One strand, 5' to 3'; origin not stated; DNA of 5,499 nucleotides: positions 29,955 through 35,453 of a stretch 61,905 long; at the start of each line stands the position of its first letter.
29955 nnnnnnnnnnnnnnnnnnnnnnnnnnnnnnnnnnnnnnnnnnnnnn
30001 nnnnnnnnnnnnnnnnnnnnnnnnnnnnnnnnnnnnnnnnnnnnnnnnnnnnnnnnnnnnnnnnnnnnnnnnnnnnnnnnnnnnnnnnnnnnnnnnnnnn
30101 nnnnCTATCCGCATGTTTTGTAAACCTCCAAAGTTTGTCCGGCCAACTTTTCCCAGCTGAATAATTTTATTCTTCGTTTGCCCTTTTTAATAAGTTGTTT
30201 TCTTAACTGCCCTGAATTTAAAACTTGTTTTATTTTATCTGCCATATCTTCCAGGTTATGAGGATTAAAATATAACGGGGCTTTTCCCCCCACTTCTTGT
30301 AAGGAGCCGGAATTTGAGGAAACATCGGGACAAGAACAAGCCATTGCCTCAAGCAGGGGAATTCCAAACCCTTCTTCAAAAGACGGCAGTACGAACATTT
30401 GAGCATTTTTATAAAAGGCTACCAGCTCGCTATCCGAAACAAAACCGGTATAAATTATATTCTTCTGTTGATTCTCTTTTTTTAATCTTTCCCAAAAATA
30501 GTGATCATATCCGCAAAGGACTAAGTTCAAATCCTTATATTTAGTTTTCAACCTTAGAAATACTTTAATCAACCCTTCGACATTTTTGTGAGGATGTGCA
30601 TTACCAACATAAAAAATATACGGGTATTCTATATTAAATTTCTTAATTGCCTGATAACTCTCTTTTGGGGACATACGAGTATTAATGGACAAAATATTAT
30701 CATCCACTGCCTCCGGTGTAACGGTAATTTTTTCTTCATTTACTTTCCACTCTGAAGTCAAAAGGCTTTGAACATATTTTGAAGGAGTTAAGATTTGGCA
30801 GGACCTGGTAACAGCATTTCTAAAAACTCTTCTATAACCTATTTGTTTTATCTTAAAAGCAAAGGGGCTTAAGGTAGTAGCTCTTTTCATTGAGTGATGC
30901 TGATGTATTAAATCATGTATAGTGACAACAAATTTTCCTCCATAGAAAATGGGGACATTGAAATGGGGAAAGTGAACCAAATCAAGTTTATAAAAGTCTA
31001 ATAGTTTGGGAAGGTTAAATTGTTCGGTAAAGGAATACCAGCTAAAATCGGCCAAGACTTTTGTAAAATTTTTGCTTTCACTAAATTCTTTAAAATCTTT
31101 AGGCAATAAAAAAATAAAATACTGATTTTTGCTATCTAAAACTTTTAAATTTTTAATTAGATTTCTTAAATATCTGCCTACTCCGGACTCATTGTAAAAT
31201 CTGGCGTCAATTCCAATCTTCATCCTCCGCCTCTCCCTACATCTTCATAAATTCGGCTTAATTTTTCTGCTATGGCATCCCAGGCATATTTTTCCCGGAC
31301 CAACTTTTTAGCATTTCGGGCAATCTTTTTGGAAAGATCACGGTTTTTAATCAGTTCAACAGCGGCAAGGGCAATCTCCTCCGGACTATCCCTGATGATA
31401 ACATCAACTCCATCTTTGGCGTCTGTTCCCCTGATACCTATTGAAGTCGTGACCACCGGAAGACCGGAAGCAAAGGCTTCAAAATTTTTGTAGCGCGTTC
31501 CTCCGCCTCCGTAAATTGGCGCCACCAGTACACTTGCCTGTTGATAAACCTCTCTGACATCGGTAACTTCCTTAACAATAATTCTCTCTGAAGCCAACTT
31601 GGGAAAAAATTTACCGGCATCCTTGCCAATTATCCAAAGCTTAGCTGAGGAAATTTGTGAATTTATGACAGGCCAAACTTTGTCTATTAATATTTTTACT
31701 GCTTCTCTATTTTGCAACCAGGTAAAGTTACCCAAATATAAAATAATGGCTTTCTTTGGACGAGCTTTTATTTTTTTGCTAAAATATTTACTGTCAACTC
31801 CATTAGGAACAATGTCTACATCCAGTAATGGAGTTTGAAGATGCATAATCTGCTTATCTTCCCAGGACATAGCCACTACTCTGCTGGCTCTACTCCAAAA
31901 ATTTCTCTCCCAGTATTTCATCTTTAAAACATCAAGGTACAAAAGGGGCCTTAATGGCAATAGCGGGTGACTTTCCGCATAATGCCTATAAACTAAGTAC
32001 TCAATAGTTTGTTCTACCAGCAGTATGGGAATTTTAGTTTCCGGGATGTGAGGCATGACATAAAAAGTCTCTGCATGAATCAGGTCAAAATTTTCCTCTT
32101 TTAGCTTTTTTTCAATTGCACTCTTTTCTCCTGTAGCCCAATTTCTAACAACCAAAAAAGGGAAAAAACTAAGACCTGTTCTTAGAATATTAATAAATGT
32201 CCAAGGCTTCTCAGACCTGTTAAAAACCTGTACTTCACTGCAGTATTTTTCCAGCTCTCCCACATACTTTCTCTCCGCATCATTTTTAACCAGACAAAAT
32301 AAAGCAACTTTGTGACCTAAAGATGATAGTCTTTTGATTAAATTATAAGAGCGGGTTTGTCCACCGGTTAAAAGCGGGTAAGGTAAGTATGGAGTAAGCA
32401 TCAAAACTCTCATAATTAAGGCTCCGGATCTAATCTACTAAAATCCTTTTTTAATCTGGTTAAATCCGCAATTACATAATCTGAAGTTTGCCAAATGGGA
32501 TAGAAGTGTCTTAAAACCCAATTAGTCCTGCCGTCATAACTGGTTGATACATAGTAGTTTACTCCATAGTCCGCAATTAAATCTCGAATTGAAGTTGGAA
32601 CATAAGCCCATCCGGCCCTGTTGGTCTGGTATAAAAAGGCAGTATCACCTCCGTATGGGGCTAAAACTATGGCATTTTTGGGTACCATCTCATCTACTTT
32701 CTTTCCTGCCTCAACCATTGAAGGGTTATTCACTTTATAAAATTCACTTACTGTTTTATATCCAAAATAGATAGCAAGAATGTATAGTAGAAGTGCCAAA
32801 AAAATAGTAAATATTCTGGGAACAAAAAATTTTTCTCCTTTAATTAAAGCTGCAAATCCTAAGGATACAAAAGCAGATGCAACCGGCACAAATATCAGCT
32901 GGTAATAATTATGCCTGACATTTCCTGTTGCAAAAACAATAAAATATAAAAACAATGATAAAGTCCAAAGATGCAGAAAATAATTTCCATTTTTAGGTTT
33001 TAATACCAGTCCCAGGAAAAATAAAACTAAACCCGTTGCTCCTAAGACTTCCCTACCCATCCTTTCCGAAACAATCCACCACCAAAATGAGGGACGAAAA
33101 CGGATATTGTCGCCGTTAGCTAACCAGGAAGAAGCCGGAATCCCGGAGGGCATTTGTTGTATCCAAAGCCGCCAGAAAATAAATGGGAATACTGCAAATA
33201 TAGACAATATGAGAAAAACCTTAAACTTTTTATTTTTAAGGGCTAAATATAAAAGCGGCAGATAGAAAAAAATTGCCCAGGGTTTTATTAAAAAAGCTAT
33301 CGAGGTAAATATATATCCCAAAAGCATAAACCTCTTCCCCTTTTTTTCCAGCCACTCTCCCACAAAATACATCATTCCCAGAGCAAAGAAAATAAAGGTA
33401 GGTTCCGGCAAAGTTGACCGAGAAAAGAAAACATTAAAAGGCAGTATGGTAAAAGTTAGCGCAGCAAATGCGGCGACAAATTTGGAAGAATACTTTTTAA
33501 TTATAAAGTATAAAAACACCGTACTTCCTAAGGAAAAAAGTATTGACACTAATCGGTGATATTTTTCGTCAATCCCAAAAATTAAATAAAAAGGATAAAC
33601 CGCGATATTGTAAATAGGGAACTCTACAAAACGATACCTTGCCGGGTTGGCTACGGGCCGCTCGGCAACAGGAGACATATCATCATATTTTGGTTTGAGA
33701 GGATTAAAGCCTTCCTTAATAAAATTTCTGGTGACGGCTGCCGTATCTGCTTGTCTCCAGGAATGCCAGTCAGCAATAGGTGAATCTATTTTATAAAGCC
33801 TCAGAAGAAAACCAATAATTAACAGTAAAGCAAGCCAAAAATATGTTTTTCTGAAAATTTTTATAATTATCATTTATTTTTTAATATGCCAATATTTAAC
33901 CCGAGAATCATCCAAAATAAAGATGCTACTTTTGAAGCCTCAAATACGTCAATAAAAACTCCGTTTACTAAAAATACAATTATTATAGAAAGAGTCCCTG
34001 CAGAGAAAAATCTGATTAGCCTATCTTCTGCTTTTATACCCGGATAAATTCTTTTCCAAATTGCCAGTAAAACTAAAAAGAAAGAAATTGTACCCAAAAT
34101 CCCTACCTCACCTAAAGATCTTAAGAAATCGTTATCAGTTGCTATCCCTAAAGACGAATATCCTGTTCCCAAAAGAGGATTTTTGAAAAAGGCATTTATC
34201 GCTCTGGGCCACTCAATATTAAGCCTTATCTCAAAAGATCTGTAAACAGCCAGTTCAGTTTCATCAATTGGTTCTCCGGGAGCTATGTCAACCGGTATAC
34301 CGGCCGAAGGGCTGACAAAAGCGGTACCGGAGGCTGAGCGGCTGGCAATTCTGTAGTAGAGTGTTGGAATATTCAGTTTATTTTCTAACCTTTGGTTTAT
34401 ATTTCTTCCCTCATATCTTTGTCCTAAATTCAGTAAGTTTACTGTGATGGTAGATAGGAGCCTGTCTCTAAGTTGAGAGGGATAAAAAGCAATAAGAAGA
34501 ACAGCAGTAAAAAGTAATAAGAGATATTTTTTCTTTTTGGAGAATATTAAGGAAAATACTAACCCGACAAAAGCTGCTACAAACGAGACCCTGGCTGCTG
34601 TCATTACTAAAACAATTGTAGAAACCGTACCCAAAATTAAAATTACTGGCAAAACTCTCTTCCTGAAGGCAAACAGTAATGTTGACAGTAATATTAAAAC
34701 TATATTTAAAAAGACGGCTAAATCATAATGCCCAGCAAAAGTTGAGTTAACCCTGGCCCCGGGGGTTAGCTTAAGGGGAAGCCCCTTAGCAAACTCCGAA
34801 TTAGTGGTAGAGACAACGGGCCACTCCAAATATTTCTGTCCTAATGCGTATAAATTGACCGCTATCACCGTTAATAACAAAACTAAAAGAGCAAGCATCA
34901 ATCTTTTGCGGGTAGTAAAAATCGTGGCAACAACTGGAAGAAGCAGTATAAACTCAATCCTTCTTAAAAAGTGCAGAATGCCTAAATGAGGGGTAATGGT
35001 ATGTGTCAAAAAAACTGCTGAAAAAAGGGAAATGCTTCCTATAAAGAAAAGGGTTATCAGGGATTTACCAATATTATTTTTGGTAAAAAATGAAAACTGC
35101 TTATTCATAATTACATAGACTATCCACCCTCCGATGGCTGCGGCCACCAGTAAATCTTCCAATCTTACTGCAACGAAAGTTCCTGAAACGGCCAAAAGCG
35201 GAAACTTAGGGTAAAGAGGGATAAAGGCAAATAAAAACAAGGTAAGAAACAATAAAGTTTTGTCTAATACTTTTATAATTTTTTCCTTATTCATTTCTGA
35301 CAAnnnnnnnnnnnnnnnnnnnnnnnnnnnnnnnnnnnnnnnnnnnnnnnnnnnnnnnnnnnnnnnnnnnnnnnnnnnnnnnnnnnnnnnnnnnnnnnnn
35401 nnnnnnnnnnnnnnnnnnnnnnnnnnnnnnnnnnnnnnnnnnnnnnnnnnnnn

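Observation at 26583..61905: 35-kb envelope-glycan locus built around eleven GT-C/Wzy_C-type membrane enzymes, with no Wzx flippase, Wzy polymerase or PCP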

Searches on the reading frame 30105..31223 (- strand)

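Call 3: search_protein_families(library=pfam, proteins=[window:30105-31223:-], max_evalue=0.01)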
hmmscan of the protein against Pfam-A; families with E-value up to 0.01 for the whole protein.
window:30105-31223:- (372 aa): 5 families
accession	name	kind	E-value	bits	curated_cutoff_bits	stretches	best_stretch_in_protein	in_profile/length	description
PF00534.26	Glycos_transf_1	-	2.4e-37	128.6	26.4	1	189-351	4-172/172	Glycosyl transferases group 1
PF13692.12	Glyco_trans_1_4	-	3.8e-27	95.7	27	1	201-336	2-141/142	Glycosyl transferases group 1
PF13439.12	Glyco_transf_4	-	7.4e-13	49.3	28.5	1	14-175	3-168/170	Glycosyltransferase Family 4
PF13524.12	Glyco_trans_1_2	-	3.9e-08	33.8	25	1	228-353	12-130/144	Glycosyl transferase-like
PF20706.3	GT4-conflict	-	3.2e-05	23.5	26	1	203-359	200-380/385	Family 4 Glycosyltransferase in conflict systems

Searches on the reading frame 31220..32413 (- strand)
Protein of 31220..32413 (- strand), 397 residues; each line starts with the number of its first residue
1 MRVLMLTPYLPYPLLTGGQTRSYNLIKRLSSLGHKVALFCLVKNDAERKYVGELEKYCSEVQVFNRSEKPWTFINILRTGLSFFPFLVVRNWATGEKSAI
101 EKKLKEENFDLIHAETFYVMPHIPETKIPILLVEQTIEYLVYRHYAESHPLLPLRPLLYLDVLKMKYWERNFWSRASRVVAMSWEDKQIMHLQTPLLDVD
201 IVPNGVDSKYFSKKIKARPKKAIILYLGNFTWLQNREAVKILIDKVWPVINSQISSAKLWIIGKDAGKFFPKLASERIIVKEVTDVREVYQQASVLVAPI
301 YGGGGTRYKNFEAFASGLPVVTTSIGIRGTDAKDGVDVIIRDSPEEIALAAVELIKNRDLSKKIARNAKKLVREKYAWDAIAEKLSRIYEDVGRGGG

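Call 3: search_protein_families(library=pfam, proteins=[window:31220-32413:-], max_evalue=0.01)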
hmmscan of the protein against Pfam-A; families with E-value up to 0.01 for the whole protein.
window:31220-32413:- (397 aa): 6 families
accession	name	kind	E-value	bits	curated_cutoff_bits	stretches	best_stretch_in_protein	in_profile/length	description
PF13692.12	Glyco_trans_1_4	-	6.9e-21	75.4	27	1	223-357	3-142/142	Glycosyl transferases group 1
PF13439.12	Glyco_transf_4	-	9.5e-13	49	28.5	1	17-208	3-168/170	Glycosyltransferase Family 4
PF00534.26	Glycos_transf_1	-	2.1e-11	44.1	26.4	1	212-370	6-171/172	Glycosyl transferases group 1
PF13524.12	Glyco_trans_1_2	-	1.6e-06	28.5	25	1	285-385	39-142/144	Glycosyl transferase-like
PF13579.12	Glyco_trans_4_4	-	0.0015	19.4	29.7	1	16-184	1-136/158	Glycosyl transferase 4-like domain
PF16924.11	DpaA_N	-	0.0055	17.3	29.2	0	16-55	5-43/116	Dipicolinate synthase subunit A N-terminal domain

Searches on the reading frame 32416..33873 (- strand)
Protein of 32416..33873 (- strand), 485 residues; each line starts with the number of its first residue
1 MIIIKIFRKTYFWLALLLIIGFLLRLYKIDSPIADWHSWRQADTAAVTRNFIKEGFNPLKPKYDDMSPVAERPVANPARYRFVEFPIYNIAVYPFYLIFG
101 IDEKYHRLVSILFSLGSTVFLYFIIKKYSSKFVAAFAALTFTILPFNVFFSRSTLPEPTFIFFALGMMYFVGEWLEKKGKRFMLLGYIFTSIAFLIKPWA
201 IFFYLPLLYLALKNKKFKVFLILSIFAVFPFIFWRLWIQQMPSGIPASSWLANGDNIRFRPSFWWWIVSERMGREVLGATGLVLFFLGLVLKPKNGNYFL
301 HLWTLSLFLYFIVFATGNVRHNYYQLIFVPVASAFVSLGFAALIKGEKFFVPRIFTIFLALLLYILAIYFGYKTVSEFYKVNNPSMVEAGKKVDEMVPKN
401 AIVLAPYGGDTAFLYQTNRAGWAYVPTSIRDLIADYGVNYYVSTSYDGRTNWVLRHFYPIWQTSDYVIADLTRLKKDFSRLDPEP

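Call 3: search_protein_families(library=pfam, proteins=[window:32416-33873:-], max_evalue=0.01)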
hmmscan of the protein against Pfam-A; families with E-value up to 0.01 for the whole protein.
window:32416-33873:- (485 aa): 1 family
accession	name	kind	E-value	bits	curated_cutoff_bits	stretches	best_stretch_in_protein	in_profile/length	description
PF13231.12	PMT_2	-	4.8e-12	46.8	26.1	1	95-234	13-160/160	Dolichyl-phosphate-mannose-protein mannosyltransferase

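Call 10: search_protein_families(library=ncbifam, proteins=[window:32416-33873:-], max_evalue=1)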
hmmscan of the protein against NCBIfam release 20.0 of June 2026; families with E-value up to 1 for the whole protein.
window:32416-33873:- (485 aa): 1 family
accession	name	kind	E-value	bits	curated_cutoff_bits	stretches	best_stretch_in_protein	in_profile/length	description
TIGR03663.1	TIGR03663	subfamily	0.00023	20.3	126.25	1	91-218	59-187/435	flippase activity-associated protein Agl23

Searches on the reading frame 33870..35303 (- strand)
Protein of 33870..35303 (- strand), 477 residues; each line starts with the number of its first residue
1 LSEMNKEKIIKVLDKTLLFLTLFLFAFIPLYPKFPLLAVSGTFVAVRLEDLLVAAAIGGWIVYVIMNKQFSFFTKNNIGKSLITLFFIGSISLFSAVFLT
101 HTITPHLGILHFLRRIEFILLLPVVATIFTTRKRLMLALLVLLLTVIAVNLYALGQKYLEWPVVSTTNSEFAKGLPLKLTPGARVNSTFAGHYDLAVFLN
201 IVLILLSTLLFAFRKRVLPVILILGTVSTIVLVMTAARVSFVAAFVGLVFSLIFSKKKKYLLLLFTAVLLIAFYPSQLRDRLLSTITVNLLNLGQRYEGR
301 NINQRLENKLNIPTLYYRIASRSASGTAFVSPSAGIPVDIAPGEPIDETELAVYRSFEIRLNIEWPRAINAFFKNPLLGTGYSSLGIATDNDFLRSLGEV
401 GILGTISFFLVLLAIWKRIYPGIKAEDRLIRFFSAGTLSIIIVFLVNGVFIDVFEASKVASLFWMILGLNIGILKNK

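Call 3: search_protein_families(library=pfam, proteins=[window:33870-35303:-], max_evalue=0.01)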
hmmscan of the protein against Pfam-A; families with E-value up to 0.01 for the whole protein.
window:33870-35303:- (477 aa): 1 family
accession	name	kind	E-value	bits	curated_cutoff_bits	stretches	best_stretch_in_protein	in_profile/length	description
PF04932.20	Wzy_C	-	5.7e-08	33.1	31.7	1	228-409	6-149/149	O-Antigen ligase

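Call 10: search_protein_families(library=ncbifam, proteins=[window:33870-35303:-], max_evalue=1)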
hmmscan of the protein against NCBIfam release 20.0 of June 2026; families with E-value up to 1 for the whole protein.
window:33870-35303:- (477 aa): 0 families
